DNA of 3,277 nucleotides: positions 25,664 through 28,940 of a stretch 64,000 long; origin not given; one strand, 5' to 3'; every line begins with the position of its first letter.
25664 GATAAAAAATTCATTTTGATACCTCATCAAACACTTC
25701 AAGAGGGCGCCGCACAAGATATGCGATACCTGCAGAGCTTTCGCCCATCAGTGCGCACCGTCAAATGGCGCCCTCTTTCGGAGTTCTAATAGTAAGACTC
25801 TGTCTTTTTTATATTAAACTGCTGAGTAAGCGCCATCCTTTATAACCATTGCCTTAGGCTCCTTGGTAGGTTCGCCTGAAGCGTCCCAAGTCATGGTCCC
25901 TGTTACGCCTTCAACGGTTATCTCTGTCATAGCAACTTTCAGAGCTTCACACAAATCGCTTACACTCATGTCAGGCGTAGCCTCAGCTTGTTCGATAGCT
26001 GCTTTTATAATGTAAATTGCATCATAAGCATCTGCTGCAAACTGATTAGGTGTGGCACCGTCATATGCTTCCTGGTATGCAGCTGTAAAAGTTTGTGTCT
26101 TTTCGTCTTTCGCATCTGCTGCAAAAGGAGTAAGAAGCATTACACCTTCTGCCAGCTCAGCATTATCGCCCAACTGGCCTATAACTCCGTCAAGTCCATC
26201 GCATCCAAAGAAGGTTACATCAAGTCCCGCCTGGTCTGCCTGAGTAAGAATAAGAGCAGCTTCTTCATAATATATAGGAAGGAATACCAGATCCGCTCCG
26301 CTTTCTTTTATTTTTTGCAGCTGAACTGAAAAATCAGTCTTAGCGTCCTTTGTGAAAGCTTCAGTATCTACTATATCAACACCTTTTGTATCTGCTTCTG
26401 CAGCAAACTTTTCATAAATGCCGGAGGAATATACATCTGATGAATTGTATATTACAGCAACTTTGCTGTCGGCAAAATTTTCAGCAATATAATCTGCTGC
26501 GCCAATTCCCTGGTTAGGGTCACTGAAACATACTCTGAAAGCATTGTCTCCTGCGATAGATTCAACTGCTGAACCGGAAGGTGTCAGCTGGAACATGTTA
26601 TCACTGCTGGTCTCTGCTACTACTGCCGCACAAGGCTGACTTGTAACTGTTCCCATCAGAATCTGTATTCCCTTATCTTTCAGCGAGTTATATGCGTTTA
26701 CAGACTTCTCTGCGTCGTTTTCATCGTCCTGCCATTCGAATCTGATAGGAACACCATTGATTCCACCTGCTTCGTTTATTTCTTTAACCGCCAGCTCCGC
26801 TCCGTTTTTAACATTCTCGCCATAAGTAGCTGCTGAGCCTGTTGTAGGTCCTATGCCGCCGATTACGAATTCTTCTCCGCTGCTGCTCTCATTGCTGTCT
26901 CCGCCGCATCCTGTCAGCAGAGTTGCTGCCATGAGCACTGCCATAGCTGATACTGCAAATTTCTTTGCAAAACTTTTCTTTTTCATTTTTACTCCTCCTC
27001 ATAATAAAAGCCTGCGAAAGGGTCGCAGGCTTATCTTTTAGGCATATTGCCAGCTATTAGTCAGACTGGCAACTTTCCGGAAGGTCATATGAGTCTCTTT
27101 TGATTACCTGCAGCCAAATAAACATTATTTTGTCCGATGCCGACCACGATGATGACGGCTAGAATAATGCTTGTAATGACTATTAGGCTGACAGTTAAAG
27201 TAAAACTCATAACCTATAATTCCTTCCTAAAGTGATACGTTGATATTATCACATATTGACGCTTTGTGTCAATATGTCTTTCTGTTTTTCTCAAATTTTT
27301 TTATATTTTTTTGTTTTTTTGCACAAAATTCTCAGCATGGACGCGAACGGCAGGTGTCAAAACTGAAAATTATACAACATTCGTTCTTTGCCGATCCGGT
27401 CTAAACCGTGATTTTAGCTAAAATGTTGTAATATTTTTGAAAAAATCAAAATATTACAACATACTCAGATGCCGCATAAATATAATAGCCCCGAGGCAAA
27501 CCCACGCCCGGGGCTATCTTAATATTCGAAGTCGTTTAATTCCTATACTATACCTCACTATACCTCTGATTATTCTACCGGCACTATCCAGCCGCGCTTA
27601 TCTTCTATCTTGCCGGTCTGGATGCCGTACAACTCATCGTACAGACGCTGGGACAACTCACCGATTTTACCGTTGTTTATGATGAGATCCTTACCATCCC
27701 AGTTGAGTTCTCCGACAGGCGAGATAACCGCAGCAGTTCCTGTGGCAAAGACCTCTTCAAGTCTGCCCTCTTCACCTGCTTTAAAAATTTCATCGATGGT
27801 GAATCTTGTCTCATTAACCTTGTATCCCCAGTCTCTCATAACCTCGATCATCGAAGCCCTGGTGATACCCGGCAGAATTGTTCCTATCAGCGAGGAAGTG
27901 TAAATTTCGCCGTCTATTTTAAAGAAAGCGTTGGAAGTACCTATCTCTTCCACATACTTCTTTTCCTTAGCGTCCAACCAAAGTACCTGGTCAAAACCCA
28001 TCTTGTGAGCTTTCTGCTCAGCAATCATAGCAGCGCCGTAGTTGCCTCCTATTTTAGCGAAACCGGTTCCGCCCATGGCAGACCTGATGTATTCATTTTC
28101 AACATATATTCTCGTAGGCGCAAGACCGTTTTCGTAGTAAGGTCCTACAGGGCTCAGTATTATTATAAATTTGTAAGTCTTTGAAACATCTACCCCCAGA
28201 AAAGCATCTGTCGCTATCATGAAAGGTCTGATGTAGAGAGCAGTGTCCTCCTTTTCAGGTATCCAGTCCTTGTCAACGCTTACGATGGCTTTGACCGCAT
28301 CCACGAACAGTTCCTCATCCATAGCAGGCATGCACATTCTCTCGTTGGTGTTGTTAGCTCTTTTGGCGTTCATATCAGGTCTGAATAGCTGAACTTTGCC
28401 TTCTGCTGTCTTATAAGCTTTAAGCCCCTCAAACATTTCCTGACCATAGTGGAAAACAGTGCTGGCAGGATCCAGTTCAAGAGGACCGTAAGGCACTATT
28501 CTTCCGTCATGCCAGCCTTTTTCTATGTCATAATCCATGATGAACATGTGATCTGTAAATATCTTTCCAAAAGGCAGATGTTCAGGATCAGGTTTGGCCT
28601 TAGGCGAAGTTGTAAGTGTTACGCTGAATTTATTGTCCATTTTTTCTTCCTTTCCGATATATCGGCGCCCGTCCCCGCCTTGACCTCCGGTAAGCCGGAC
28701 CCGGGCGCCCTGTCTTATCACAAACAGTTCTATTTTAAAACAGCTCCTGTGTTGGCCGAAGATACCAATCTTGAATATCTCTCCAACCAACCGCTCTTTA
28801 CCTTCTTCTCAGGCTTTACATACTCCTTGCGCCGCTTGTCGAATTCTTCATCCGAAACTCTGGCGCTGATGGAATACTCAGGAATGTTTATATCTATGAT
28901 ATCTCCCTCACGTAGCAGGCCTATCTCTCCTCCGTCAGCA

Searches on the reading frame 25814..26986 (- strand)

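Call 62: search_protein_families(library=pfam, proteins=[window:25814-26986:-], max_evalue=0.00001)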
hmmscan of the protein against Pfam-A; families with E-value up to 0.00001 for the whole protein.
window:25814-26986:- (390 aa): 3 families
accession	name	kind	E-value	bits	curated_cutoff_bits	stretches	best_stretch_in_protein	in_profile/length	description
PF13458.12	Peripla_BP_6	-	2.4e-59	202.2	31.7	1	41-370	3-325/343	Periplasmic binding protein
PF01094.35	ANF_receptor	-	2.1e-25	90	25.4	1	60-372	3-339/353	Receptor family ligand binding region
PF13433.12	Peripla_BP_5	-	2.2e-16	60.4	27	1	43-364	4-317/363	Periplasmic binding protein domain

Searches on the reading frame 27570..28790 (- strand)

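Call 62: search_protein_families(library=pfam, proteins=[window:27570-28790:-], max_evalue=0.00001)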
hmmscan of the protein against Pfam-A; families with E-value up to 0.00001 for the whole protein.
window:27570-28790:- (406 aa): 1 family
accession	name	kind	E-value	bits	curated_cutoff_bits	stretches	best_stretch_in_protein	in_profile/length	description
PF01063.24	Aminotran_4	-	1.4e-30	107.2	28.5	1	119-361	2-222/223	Amino-transferase class IV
